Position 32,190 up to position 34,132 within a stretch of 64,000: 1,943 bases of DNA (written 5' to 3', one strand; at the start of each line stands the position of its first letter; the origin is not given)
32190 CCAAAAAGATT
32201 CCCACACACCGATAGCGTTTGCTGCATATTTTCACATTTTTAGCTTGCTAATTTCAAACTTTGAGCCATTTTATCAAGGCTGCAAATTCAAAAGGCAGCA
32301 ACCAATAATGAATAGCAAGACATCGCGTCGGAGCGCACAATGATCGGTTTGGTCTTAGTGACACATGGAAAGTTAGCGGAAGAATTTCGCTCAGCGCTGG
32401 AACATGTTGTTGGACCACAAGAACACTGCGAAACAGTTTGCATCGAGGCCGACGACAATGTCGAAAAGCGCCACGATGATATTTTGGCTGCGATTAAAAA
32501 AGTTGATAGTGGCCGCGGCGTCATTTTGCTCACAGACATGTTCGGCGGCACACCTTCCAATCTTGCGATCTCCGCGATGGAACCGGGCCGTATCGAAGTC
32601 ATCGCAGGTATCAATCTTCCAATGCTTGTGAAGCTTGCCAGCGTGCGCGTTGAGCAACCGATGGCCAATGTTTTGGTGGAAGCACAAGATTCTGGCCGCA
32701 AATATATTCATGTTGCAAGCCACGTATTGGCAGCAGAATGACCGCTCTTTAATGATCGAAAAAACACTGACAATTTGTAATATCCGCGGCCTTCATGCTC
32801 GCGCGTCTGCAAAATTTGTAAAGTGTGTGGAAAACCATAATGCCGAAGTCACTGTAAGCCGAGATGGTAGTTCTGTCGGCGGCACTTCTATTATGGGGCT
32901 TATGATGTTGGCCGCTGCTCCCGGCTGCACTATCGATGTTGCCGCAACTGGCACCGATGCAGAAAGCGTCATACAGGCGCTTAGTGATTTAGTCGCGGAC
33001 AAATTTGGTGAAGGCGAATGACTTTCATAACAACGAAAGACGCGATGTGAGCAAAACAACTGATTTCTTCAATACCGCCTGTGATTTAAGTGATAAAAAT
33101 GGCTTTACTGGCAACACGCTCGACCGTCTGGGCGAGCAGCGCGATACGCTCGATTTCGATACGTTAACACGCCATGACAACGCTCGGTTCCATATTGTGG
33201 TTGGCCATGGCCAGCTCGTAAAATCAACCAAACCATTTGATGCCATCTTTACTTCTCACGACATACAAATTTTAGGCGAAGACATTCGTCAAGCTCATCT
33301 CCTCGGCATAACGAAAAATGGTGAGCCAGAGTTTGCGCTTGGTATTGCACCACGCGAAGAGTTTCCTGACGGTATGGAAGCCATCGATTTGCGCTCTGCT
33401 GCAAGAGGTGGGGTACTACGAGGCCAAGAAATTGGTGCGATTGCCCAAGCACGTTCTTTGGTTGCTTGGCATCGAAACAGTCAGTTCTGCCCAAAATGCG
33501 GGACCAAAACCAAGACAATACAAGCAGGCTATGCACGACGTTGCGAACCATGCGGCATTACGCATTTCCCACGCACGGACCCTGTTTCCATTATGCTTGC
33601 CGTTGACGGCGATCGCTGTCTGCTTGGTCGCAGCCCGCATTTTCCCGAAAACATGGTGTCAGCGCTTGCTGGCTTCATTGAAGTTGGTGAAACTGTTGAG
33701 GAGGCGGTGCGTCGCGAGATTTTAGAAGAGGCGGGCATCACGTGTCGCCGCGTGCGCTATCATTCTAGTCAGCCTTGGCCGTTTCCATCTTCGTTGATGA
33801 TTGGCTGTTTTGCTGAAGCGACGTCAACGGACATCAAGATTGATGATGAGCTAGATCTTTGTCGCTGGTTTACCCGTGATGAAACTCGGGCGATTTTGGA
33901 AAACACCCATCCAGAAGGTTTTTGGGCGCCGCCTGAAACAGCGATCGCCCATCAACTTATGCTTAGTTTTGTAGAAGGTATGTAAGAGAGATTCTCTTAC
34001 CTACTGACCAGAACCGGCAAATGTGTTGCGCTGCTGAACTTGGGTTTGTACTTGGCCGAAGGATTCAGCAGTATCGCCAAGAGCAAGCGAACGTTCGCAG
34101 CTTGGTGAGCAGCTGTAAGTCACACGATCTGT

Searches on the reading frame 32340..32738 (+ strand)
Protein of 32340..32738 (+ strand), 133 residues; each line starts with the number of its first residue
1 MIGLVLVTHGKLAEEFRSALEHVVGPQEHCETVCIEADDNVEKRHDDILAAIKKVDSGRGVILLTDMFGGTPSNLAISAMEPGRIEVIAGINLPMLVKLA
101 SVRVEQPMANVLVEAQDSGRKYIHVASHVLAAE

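Call 5: search_protein_families(library=pfam, proteins=[window:32340-32738:+], max_evalue=0.001)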
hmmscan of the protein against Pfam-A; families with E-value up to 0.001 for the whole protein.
window:32340-32738:+ (133 aa): 1 family
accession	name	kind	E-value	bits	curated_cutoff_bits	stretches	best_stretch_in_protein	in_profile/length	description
PF03610.21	EIIA-man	-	3.7e-31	108.1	21.4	1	3-111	1-111/116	PTS system fructose IIA component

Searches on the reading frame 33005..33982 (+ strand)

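Call 5: search_protein_families(library=pfam, proteins=[window:33005-33982:+], max_evalue=0.001)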
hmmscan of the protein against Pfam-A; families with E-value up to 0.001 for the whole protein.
window:33005-33982:+ (326 aa): 3 families
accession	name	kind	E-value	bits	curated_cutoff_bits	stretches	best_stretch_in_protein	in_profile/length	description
PF00293.34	NUDIX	-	2.9e-15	56.9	21.1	1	193-295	5-120/134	NUDIX domain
PF09297.16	Zn_ribbon_NUD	-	7.1e-12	45.3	24.8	1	157-188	1-32/32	NADH pyrophosphatase zinc ribbon domain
PF09296.17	NUDIX-like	-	1.3e-08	36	22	1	67-155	9-96/96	NADH pyrophosphatase-like rudimentary NUDIX domain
